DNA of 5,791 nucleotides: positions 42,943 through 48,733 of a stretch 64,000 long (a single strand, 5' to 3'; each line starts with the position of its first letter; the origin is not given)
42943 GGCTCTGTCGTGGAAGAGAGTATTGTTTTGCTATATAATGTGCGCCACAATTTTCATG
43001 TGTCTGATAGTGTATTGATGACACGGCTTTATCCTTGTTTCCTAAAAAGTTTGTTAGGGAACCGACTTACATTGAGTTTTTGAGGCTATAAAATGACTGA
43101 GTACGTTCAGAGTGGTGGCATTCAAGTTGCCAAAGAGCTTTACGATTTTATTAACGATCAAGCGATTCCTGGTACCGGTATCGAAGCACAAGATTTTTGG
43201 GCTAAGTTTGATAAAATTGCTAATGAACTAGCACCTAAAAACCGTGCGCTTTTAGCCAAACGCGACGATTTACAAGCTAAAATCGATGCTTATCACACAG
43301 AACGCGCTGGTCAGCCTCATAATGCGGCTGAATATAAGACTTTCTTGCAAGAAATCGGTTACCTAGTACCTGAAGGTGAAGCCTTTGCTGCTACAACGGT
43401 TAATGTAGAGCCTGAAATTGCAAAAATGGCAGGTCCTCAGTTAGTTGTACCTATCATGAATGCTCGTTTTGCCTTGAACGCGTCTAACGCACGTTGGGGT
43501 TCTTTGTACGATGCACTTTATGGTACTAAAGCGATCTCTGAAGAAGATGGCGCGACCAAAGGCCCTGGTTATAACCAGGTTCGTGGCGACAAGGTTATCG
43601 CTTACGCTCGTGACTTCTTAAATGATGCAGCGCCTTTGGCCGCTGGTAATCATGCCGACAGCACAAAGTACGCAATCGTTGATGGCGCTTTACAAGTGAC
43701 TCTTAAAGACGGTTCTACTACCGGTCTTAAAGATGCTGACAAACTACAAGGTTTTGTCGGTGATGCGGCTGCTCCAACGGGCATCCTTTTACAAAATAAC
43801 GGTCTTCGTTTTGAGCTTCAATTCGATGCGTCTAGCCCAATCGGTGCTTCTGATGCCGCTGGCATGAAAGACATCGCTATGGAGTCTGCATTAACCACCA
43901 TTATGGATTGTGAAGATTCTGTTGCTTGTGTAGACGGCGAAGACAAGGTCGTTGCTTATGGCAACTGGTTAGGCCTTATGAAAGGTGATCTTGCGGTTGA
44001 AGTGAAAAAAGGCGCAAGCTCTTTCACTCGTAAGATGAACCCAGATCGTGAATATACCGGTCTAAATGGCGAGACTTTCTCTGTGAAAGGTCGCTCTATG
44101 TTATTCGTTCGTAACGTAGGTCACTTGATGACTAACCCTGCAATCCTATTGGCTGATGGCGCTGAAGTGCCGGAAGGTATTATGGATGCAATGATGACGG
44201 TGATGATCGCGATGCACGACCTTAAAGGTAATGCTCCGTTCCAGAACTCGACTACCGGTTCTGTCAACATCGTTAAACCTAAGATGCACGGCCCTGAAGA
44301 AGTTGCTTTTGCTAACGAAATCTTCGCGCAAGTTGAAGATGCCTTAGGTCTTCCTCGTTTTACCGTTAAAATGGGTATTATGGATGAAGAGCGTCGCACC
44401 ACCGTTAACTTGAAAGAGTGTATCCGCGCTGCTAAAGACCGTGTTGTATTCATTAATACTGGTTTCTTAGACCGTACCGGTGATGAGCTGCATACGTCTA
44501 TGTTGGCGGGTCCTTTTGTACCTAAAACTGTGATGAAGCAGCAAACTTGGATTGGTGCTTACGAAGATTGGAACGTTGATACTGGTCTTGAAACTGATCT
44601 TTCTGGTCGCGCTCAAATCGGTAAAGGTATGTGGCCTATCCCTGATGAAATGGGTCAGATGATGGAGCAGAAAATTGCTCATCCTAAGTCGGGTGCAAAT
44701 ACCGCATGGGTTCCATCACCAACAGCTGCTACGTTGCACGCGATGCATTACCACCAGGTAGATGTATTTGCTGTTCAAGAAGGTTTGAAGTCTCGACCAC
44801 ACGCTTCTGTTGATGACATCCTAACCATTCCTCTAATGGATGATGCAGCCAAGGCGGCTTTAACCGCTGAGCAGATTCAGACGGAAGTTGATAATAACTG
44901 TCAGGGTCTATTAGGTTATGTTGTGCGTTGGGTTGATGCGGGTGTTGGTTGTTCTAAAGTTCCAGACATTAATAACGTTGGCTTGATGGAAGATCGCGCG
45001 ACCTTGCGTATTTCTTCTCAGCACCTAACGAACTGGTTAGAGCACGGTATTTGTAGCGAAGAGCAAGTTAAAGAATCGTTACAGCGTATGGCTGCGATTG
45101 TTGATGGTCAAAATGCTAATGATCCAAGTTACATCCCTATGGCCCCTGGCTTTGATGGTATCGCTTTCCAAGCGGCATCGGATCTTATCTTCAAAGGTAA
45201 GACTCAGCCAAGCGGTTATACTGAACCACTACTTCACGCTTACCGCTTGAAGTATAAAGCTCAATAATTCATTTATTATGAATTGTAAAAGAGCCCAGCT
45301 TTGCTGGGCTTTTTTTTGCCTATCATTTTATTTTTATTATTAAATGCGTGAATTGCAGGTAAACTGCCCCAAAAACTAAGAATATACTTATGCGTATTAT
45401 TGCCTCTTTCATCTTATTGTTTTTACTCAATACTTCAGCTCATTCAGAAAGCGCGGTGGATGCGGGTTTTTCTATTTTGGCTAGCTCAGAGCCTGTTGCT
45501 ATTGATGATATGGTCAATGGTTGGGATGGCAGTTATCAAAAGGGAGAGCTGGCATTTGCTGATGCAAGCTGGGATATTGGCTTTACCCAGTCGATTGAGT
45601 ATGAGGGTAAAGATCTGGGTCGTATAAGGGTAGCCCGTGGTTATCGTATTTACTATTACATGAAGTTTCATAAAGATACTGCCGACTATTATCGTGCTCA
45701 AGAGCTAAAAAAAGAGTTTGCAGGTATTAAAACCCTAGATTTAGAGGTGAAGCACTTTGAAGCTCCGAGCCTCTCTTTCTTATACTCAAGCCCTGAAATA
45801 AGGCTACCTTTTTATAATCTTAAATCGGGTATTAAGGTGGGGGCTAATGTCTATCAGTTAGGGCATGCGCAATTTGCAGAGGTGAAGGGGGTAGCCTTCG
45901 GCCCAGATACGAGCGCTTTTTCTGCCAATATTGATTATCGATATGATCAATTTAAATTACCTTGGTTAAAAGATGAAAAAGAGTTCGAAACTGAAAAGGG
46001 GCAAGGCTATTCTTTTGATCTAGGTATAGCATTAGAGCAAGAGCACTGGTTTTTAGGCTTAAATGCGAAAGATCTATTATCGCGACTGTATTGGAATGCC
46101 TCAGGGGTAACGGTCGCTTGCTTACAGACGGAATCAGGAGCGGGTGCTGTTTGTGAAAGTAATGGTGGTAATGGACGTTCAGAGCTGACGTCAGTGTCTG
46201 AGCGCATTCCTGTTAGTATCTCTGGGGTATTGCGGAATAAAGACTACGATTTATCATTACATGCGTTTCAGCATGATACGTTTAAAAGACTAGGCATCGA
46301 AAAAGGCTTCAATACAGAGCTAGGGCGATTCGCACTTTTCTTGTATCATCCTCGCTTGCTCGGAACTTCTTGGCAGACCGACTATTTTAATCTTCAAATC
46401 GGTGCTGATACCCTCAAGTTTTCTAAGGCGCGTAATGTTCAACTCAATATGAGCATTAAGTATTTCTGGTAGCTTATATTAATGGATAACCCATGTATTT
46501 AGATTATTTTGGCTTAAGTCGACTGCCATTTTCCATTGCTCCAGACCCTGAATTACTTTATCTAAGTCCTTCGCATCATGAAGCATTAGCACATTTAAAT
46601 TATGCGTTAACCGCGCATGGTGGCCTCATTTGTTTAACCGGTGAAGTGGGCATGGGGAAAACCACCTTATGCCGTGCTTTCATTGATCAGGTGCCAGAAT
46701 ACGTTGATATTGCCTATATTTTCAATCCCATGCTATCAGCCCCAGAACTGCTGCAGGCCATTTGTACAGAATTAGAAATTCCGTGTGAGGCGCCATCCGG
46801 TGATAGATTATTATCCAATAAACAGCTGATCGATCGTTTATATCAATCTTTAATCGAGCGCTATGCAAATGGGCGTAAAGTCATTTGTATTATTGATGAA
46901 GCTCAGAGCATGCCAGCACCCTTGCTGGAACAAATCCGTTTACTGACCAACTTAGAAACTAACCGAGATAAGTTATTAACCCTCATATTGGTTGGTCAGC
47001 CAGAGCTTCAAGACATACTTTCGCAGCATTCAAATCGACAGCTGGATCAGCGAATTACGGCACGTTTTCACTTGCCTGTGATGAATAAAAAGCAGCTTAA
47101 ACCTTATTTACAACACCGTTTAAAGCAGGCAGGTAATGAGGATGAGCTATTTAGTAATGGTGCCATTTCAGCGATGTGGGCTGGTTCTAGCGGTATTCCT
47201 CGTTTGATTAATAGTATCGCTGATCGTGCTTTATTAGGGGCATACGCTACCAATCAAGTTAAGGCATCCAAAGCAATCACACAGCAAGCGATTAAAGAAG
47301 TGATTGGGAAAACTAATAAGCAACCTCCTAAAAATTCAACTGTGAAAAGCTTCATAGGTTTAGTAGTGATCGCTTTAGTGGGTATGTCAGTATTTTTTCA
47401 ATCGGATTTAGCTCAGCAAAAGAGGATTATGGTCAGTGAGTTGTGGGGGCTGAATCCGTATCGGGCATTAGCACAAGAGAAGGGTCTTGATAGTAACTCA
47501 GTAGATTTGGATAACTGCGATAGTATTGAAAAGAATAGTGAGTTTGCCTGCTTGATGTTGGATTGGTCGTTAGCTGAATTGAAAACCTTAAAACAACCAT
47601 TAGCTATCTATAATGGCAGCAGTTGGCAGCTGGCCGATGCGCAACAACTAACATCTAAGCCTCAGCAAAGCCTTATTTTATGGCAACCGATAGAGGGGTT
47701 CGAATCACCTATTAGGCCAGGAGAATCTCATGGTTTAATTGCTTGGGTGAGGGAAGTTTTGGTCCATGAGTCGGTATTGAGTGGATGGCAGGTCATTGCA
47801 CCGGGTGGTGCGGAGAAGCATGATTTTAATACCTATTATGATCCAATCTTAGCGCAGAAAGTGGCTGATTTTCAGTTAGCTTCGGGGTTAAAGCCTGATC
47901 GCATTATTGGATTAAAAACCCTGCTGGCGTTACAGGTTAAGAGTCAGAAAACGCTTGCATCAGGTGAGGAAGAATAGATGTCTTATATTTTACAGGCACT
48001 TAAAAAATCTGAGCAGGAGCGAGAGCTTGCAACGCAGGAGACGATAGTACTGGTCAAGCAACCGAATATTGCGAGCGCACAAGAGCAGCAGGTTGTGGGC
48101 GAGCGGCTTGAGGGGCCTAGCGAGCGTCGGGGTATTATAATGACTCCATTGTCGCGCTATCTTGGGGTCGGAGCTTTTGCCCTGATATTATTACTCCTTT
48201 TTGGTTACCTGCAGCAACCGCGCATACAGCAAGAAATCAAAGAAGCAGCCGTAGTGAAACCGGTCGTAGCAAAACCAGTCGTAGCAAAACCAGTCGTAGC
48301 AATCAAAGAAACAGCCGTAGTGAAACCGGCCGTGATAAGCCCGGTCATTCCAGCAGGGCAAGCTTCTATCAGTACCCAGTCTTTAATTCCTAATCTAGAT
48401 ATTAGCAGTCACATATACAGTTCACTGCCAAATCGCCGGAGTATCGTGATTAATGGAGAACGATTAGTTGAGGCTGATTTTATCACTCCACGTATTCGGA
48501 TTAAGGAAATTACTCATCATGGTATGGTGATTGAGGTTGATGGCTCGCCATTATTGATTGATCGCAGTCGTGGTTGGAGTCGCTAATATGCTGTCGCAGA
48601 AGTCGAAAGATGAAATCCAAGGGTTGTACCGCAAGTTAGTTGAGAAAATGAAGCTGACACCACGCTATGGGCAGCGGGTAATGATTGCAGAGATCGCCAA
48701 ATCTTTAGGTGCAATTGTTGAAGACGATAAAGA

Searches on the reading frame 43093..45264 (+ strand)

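Call 60: search_protein_families(library=ncbifam, proteins=[window:43093-45264:+], max_evalue=1e-10)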
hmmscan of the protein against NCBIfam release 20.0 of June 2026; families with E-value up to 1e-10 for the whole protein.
window:43093-45264:+ (724 aa): 4 families
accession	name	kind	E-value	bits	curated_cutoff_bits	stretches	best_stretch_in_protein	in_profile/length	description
NF002825.0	PRK02999.1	equivalog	0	1237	565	1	1-724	1-723/726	malate synthase G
TIGR01345.1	malate_syn_G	equivalog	0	1099.7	989.15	1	4-723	2-719/721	malate synthase G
NF006511.0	PRK08951.1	subfamily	2e-22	80.1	173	1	166-330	35-183/190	malate synthase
TIGR01344.1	malate_syn_A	equivalog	7.7e-13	47.5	594.5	1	318-662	129-453/511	malate synthase A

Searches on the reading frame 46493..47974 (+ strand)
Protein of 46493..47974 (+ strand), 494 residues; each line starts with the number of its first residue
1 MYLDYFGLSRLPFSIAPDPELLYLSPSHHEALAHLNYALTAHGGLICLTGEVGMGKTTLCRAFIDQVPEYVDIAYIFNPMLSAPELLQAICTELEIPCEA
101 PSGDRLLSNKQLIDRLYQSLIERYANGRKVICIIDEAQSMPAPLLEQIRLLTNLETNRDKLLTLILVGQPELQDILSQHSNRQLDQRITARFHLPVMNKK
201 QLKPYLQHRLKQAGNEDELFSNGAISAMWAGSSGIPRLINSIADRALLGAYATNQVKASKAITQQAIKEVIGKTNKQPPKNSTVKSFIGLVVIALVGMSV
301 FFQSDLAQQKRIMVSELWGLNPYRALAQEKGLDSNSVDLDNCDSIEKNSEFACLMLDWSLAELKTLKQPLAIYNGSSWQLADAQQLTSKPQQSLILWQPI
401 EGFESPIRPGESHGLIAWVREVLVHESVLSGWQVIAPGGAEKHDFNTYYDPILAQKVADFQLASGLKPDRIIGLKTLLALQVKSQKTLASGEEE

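Call 40: search_protein_families(library=pfam, proteins=[window:46493-47974:+], max_evalue=0.00001)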
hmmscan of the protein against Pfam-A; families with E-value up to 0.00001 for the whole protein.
window:46493-47974:+ (494 aa): 2 families
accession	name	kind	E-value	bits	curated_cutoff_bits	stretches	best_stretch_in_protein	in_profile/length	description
PF13401.12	AAA_22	-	5.1e-27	95.2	27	1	42-176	4-130/130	AAA domain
PF13191.12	AAA_16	-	7.3e-08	33.5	32.6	1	32-162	12-165/167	AAA ATPase domain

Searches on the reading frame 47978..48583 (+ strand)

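Call 41: search_protein_families(library=pfam, proteins=[window:47978-48583:+], max_evalue=0.00001)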
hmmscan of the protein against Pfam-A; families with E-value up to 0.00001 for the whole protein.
window:47978-48583:+ (202 aa): 1 family
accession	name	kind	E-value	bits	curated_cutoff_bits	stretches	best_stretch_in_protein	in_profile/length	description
PF16537.11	T2SSB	-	7.1e-17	61.3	28.4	1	137-192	1-56/60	Type II secretion system protein B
